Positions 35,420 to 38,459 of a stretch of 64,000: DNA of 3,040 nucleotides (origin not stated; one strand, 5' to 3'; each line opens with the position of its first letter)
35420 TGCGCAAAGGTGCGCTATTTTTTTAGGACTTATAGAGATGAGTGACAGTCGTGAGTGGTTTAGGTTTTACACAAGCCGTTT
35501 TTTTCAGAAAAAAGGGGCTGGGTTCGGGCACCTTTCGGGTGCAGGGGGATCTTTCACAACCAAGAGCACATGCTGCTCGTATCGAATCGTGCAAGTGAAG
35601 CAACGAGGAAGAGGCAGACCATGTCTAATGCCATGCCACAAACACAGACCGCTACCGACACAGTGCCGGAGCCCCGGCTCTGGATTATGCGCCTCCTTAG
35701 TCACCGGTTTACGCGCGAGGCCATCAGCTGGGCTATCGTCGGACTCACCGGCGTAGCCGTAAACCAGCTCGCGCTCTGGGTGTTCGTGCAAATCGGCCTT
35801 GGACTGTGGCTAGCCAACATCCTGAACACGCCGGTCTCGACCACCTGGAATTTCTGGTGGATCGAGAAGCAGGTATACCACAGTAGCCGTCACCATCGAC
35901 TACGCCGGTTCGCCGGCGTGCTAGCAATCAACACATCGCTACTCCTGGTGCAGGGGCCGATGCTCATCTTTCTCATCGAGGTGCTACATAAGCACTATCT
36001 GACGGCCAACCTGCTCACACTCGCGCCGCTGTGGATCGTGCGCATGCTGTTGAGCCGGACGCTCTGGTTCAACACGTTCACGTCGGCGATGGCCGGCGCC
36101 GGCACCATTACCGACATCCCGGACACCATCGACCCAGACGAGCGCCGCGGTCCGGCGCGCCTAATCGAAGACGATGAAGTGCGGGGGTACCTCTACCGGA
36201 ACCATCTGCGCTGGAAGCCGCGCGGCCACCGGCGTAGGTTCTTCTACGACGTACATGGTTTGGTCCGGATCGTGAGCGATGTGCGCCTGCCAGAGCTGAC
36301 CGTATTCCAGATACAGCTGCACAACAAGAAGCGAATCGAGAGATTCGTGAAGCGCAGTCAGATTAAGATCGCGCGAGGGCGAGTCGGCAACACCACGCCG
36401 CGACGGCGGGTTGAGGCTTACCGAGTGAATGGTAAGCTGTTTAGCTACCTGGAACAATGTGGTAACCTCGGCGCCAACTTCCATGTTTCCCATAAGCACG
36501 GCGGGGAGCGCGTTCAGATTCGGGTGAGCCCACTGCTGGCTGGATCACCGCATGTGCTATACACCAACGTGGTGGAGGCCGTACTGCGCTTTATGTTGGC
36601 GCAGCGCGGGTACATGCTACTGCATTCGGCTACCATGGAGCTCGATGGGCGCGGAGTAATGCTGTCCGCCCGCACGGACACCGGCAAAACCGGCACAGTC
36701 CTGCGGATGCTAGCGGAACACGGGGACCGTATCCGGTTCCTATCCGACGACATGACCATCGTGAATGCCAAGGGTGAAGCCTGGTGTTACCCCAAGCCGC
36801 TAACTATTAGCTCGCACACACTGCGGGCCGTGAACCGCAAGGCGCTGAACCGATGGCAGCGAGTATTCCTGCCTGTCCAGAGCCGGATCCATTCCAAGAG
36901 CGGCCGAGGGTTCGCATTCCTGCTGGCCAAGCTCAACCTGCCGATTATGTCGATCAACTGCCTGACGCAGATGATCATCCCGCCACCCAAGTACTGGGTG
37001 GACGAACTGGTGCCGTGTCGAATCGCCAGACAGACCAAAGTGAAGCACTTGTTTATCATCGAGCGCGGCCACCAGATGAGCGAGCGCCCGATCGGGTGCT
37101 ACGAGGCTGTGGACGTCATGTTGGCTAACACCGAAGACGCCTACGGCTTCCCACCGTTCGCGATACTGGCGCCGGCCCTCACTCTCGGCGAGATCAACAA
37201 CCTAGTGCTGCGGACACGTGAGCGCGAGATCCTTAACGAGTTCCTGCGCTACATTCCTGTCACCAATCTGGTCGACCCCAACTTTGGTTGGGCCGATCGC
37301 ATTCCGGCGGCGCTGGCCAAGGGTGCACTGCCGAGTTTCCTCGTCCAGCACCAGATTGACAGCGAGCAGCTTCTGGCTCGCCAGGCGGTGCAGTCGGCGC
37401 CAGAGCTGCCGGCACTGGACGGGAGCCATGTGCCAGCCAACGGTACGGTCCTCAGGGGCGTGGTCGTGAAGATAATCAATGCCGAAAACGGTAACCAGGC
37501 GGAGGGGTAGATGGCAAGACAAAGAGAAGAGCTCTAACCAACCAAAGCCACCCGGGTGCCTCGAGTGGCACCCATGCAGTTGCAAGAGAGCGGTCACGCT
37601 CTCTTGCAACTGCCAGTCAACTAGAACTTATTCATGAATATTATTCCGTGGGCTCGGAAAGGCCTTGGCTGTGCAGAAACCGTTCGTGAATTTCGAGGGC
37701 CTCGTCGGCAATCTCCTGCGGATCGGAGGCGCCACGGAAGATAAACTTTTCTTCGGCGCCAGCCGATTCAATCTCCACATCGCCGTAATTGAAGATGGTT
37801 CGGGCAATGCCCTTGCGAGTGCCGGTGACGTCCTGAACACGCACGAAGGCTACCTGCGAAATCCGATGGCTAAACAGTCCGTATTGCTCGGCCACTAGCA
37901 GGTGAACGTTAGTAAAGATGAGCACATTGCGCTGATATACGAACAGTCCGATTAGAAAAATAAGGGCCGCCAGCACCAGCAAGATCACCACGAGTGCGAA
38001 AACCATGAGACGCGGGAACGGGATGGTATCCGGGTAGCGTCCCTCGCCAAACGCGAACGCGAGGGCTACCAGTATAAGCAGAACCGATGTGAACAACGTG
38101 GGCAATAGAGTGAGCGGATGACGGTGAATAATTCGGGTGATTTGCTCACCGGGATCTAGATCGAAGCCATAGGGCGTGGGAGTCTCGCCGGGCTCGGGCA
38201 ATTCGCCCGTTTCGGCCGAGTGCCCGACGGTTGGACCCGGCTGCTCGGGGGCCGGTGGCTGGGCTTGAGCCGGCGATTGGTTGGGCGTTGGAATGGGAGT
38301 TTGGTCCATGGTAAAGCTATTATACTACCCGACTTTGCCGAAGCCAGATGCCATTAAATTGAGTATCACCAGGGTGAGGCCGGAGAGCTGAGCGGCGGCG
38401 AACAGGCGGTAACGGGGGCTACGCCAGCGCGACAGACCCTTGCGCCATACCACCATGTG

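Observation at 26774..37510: Complete three-part extracytoplasmic glycosylation system embedded with three secreted phosphoesterases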

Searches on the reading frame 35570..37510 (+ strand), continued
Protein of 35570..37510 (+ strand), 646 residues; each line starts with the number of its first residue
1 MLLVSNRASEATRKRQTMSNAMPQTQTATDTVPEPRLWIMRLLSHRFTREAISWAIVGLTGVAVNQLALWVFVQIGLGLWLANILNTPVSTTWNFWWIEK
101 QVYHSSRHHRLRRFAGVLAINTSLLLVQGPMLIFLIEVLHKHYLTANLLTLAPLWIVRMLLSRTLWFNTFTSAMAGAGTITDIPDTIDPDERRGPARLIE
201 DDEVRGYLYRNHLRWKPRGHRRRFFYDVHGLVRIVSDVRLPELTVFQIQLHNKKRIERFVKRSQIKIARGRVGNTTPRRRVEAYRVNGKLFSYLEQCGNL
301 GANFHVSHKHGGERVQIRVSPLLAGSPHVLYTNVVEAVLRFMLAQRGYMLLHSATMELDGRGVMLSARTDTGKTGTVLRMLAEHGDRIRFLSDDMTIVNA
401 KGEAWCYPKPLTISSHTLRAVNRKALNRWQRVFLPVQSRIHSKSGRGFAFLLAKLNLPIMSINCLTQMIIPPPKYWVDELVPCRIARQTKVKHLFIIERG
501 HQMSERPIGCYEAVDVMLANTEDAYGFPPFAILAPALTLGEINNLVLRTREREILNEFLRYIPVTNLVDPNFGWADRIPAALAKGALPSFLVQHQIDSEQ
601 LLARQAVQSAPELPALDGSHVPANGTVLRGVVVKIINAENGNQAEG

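Call 74: list_cluster_members(proteins=[P0002, P0009, P0017, P0109, P0133, P0105])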
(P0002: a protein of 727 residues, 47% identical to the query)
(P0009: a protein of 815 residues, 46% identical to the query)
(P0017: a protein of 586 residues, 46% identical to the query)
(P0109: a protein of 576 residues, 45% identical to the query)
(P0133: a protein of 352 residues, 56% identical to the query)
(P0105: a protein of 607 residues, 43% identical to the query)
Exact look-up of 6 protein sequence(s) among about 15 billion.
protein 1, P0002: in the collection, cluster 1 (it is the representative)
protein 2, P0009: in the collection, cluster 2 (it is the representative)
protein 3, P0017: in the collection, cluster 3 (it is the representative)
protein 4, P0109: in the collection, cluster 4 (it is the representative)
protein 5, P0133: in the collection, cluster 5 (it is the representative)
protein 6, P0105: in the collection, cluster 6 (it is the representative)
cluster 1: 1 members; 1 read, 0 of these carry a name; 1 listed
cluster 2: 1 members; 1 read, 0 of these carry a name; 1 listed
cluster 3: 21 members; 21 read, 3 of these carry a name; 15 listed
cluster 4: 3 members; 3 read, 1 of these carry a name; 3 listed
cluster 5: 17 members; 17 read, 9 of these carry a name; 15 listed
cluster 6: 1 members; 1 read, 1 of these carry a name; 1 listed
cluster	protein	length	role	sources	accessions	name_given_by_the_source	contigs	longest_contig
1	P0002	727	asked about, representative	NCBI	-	-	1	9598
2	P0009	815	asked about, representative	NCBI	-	-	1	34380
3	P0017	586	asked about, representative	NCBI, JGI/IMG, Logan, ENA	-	-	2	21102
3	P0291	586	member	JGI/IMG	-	putative flippase GtrA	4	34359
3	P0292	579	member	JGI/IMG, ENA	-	putative flippase GtrA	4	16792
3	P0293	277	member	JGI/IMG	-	dolichol-phosphate mannosyltransferase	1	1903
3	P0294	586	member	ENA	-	-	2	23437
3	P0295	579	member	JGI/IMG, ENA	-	-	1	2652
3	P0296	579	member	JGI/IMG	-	-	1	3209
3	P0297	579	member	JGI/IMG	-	-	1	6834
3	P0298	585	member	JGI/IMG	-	-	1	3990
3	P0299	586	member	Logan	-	-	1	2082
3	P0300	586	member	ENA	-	-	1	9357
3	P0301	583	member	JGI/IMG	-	-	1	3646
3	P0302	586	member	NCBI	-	-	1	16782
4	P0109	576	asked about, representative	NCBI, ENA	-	-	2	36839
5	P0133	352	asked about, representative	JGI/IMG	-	-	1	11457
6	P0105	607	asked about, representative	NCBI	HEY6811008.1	MAG TPA: GtrA family protein [Propionibacteriaceae bacterium]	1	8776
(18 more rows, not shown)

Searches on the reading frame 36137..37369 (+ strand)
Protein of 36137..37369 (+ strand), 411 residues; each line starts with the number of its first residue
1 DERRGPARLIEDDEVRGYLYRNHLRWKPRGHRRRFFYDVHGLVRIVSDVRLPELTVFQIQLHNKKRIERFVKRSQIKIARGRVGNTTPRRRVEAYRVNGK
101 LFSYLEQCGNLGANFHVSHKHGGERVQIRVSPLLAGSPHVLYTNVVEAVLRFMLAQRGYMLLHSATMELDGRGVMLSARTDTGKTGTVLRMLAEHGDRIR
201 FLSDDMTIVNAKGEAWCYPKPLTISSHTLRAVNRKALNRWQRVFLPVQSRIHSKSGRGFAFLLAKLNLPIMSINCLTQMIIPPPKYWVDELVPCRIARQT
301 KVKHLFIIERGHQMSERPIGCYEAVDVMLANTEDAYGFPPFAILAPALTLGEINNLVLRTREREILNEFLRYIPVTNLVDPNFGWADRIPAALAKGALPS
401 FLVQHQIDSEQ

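Call 20: search_solved_structures(query=A1, max_evalue=1, show_alignments=2)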
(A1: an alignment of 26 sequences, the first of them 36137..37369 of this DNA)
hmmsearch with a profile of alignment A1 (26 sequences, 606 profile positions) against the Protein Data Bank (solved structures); distinct sequences matched with E-value up to 1: 1.
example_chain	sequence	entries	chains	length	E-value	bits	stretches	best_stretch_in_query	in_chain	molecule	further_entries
5mlz_A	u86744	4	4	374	5.2e-24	88.1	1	11-190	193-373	Dolichol monophosphate mannose synthase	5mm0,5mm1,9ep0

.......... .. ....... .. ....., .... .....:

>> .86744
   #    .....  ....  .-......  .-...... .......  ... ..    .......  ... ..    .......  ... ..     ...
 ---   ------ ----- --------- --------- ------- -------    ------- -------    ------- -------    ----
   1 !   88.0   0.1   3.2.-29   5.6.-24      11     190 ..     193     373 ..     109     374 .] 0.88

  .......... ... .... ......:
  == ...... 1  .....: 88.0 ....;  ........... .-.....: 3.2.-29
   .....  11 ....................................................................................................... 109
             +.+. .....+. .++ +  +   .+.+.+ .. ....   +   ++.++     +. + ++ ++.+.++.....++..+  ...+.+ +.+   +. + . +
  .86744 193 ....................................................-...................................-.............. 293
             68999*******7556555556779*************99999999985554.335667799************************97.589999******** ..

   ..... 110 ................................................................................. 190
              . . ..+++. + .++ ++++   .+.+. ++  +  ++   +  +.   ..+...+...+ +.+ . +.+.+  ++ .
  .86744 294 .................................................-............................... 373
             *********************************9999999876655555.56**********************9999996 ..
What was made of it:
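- On Three-component GT2/GtrA/GT-C extracytoplasmic glycosylation system: It is not a free small protein: it matches the membrane domain of DPMS (call 20) and is fused to a P-loop domain.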

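Call 28: predict_structure(alignment_id=A1)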
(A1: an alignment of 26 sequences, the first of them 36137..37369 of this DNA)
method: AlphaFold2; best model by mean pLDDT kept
length: 411 residues; sequences in the alignment: 26
mean_pLDDT: 86.4   pTM: 0.86
mean pLDDT of the five models: 86.4, 84.6, 83.8, 83.7, 83.5
residues with pLDDT >= 90: 239; 70-90: 128; 50-70: 33; < 50: 11
segments of 3 or more residues with pLDDT < 50: 1-4, 405-411
pLDDT, mean of each block of 10 residues (from residue 1): 56 58 59 91 97 95 94 95 85 86 90 92 91 95 94 96 96 94 88 95 95 94 79 79 80 76 82 91 84 93 97 94 95 81 82 92 97 95 93 75 49 44
secondary structure, 60 per line:
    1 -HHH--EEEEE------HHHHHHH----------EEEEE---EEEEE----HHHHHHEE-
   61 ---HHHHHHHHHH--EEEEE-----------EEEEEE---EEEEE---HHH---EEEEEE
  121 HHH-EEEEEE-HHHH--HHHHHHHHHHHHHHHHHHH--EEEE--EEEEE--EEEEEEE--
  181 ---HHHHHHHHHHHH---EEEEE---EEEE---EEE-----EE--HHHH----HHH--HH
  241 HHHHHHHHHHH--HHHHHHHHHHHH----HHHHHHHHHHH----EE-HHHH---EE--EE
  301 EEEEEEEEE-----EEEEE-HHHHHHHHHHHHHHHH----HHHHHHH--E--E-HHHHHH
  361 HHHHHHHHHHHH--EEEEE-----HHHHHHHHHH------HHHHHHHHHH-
elements in order: E7-11 H18-24 E35-39 E43-47 H52-57 H64-73 E76-80 E92-97 E101-105 E115-120 E125-130 H132-135 H138-156 E159-162 E165-169 E172-178 H184-195 E199-203 E207-210 E214-216 H226-229 H239-251 H254-265 H270-280 H288-291 E299-309 E315-319 H321-336 H341-347 H355-372 E375-379 H385-394 H401-410
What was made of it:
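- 36137..37510 (+): Cytoplasmic P-loop domain with an HprK/PEPCK-like fold, fused to GtrA. Motifs: LLHSA (36617-36631), Walker A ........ (36668-36691), LSDDMT (36740-36757). AF2 model with pLDDT 86 (call 28).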

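Call 31: fold_search(model_id=the predicted structure, library=pdb)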
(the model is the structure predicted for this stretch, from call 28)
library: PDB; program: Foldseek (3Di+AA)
matches with E <= 10: 323; with E <= 0.001: 45
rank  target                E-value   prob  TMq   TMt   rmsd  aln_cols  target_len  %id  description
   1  2pc9_D                1.6e-05  1.00  0.43  0.36   7.9       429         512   13  Crystal Structure Of ATP-Dependent Phosphoenolpyruvate Carboxykinase From Thermus thermophilus HB8 (released 2007-10-02)
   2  6crt                  2.1e-05  1.00  0.41  0.33   9.2       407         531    8  Arg65Gln Mutagenic E.coli PCK (released 2018-04-04)
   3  1xkv_A                2.6e-05  1.00  0.39  0.32   7.5       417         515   11  Crystal Structure Of ATP-Dependent Phosphoenolpyruvate Carboxykinase From Thermus thermophilus HB8 (released 2005-10-11)
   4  1xkv_B                2.9e-05  1.00  0.42  0.35   7.1       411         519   12  Crystal Structure Of ATP-Dependent Phosphoenolpyruvate Carboxykinase From Thermus thermophilus HB8 (released 2005-10-11)
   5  1j3b_A                3.3e-05  1.00  0.43  0.36   7.4       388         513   12  Crystal structure of ATP-dependent phosphoenolpyruvate carboxykinase from Thermus thermophilus HB8 (released 2003-02-11)
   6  2py7                  3.5e-05  1.00  0.42  0.33   9.0       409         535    8  Crystal structure of E. coli phosphoenolpyruvate carboxykinase mutant Lys213Ser complexed with ATP-Mg2+-Mn2+ (released 2008-04-22)
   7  1yvy_A                3.5e-05  1.00  0.41  0.34   8.9       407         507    9  Crystal structure of Anaerobiospirillum succiniciproducens phosphoenolpyruvate carboxykinase (released 2005-07-26)
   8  9a4u_A                4.0e-05  1.00  0.34  0.28  10.4       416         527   12  Integrative model of PCKA-QOX2 by crosslinking MS and deep learning (released 2024-09-18)
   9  6asn                  5.0e-05  1.00  0.37  0.30   9.4       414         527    8  E. coli phosphoenolpyruvate carboxykinase K212I F216V mutant bound to methanesulfonate (released 2018-08-29)
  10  1j3b_B                5.3e-05  1.00  0.42  0.35   7.0       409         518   12  Crystal structure of ATP-dependent phosphoenolpyruvate carboxykinase from Thermus thermophilus HB8 (released 2003-02-11)
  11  6at3_B                6.4e-05  1.00  0.44  0.35   7.3       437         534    9  E. coli phosphoenolpyruvate carboxykinase Y207F mutant bound to thiosulfate and oxaloacetate (released 2018-08-29)
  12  6com                  7.6e-05  1.00  0.43  0.35   8.5       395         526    8  2.3A crystal structure of E. coli phosphoenolpyruvate carboxykinase mutant Asp269Asn (released 2018-04-04)
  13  1ayl                  7.6e-05  1.00  0.42  0.34   6.7       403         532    8  PHOSPHOENOLPYRUVATE CARBOXYKINASE (released 1997-01-11)
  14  1ytm_A                7.6e-05  1.00  0.40  0.33   8.9       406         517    9  Crystal structure of phosphoenolpyruvate carboxykinase of Anaerobiospirillum succiniciproducens complexed with ATP, ox (released 2006-01-24)
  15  2pc9_A                9.1e-05  1.00  0.43  0.36   6.7       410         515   12  Crystal Structure Of ATP-Dependent Phosphoenolpyruvate Carboxykinase From Thermus thermophilus HB8 (released 2007-10-02)
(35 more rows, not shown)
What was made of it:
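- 36137..37510 (+): Foldseek matches ATP-PEPCK at 1.6e-5 and HprK/P at 5e-4 (call 31).
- On HprK/P-type kinase family (HprK, HprK-related kinase A, ScmC): Foldseek matches ATP-PEPCK at E 1.6e-5 (TM 0.43) and HprK/P at E 5e-4 (calls 28, 31).
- The fold matches PEPCK and HprK (calls 28, 31).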

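Call 48: search_protein_representatives(protein=window:36137-37369:+)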
Query: 411 residues. Proteins with E-value up to 0.001 (for the whole library): 862; up to 1e-10: 337; up to 1e-30: 156. The best 150 are listed.
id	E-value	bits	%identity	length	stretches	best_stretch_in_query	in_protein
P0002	2.0e-116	405.9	55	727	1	19-398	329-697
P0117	8.0e-105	367.7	52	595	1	18-401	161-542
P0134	5.3e-101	355.1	52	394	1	24-394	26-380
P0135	1.6e-100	353.5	51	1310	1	27-394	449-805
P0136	2.3e-99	349.7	53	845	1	27-393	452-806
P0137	2.3e-99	349.7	51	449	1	34-396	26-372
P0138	6.0e-99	348.3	52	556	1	40-397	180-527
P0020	9.7e-97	341.1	51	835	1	1-390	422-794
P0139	2.3e-95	336.5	51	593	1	27-398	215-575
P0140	7.3e-95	334.9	53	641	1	35-393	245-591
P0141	3.7e-94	332.6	52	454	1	29-393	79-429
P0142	3.2e-93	329.5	50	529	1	30-395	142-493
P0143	7.9e-92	324.9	50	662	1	34-394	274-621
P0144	1.9e-91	323.6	48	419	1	35-399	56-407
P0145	6.3e-91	321.9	50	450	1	28-394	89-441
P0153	2.1e-81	290.6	46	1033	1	36-395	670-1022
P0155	2.9e-79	283.5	46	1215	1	35-393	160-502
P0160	1.0e-74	268.5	44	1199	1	28-394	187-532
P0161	1.9e-74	267.6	42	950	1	36-394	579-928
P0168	4.2e-71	256.6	40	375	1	33-395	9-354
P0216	7.0e-56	206.5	38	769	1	25-394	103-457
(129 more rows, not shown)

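Call 49: search_protein_families(library=pfam, proteins=[P0135, P0153, P0155, P0160, P0161, P0216, P0134, P0168], max_evalue=0.001)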
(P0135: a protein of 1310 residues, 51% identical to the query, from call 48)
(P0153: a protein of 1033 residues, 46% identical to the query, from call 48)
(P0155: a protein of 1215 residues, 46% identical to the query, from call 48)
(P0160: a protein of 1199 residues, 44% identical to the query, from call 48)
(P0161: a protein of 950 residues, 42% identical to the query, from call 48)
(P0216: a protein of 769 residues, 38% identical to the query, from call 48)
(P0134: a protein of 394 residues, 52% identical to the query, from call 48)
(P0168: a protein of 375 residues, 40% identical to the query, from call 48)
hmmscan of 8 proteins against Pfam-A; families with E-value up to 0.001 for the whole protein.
P0135 (1310 aa): 5 families
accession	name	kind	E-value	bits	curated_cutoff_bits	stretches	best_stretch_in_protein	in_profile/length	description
PF00535.33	Glycos_transf_2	-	3.3e-24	86.1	23.3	1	44-177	1-130/168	Glycosyl transferase family 2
PF13231.12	PMT_2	-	1e-20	75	26.1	1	953-1104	2-153/160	Dolichyl-phosphate-mannose-protein mannosyltransferase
PF04138.20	GtrA_DPMS_TM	-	2.4e-12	47.5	26.1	1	301-415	2-117/117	GtrA/DPMS, transmembrane domain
PF02366.24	PMT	-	3.5e-08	33.7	22.7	1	968-1078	79-196/245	Dolichyl-phosphate-mannose-protein mannosyltransferase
PF13641.12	Glyco_tranf_2_3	-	5.3e-08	33.6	27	1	41-142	1-103/230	Glycosyltransferase like family 2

P0153 (1033 aa): 4 families
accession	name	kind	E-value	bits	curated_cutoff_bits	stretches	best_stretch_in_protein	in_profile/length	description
PF04138.20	GtrA_DPMS_TM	-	2.2e-21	76.7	26.1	1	530-646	1-117/117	GtrA/DPMS, transmembrane domain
PF00535.33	Glycos_transf_2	-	1.5e-20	74.2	23.3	1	15-140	1-124/168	Glycosyl transferase family 2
PF13641.12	Glyco_tranf_2_3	-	1.8e-06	28.5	27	1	14-182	3-170/230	Glycosyltransferase like family 2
PF07475.17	Hpr_kinase_C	-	4.4e-05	23.5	33.3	1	790-840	7-56/171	HPr Serine kinase C-terminal domain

P0155 (1215 aa): 3 families
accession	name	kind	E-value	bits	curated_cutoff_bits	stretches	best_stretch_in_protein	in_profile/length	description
PF13231.12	PMT_2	-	1.8e-17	64.4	26.1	1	737-885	2-150/160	Dolichyl-phosphate-mannose-protein mannosyltransferase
PF04138.20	GtrA_DPMS_TM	-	5.1e-17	62.6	26.1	1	22-139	1-117/117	GtrA/DPMS, transmembrane domain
PF02366.24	PMT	-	4e-09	36.8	22.7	1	741-864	66-197/245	Dolichyl-phosphate-mannose-protein mannosyltransferase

P0160 (1199 aa): 3 families
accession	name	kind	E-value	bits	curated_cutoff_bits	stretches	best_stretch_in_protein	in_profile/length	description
PF04138.20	GtrA_DPMS_TM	-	7.9e-19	68.4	26.1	1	67-182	1-117/117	GtrA/DPMS, transmembrane domain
PF02366.24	PMT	-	1.9e-14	54.3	22.7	1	645-805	71-244/245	Dolichyl-phosphate-mannose-protein mannosyltransferase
PF13231.12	PMT_2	-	1.7e-13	51.5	26.1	1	640-790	6-156/160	Dolichyl-phosphate-mannose-protein mannosyltransferase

P0161 (950 aa): 4 families
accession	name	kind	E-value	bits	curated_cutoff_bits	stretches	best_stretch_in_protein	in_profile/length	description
PF00535.33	Glycos_transf_2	-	2.4e-23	83.4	23.3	1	187-356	1-164/168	Glycosyl transferase family 2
PF04138.20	GtrA_DPMS_TM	-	1.2e-19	71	26.1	1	423-540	1-117/117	GtrA/DPMS, transmembrane domain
PF12804.13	NTP_transf_3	-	1.4e-06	29.1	27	1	240-330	58-146/160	MobA-like NTP transferase domain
PF13641.12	Glyco_tranf_2_3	-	0.00089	19.8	27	0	186-289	3-107/230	Glycosyltransferase like family 2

P0216 (769 aa): 3 families
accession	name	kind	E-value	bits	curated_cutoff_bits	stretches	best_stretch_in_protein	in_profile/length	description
PF04138.20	GtrA_DPMS_TM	-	5.8e-11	43.1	26.1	1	2-104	15-117/117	GtrA/DPMS, transmembrane domain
PF13231.12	PMT_2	-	4.8e-09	37.1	26.1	1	663-747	2-87/160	Dolichyl-phosphate-mannose-protein mannosyltransferase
PF02366.24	PMT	-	2.4e-05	24.5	22.7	1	683-748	84-150/245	Dolichyl-phosphate-mannose-protein mannosyltransferase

P0134 (394 aa): 0 families

P0168 (375 aa): 0 families
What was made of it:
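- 36137..37510 (+): Fusion architectures in calls 48 and 49.
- On Three-component GT2/GtrA/GT-C extracytoplasmic glycosylation system: Gene fusions in call 49.
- GT2+GtrA+P-loop+GT-C (P0135), and GtrA+P-loop+GT-C (P0155, P0160, P0216) (calls 48, 49).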

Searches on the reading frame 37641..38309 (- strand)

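Call 9: search_protein_families(library=pfam, proteins=[window:37641-38309:-], max_evalue=0.001)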
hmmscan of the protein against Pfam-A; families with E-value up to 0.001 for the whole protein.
window:37641-38309:- (222 aa): 2 families
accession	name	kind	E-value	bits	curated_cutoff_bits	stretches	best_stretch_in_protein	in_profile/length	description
PF03703.20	bPH_2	-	3.9e-07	30.6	22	1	142-202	16-76/78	Bacterial PH domain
PF04893.22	Yip1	-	0.00053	20.3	28.6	1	52-128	6-90/173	Yip1 domain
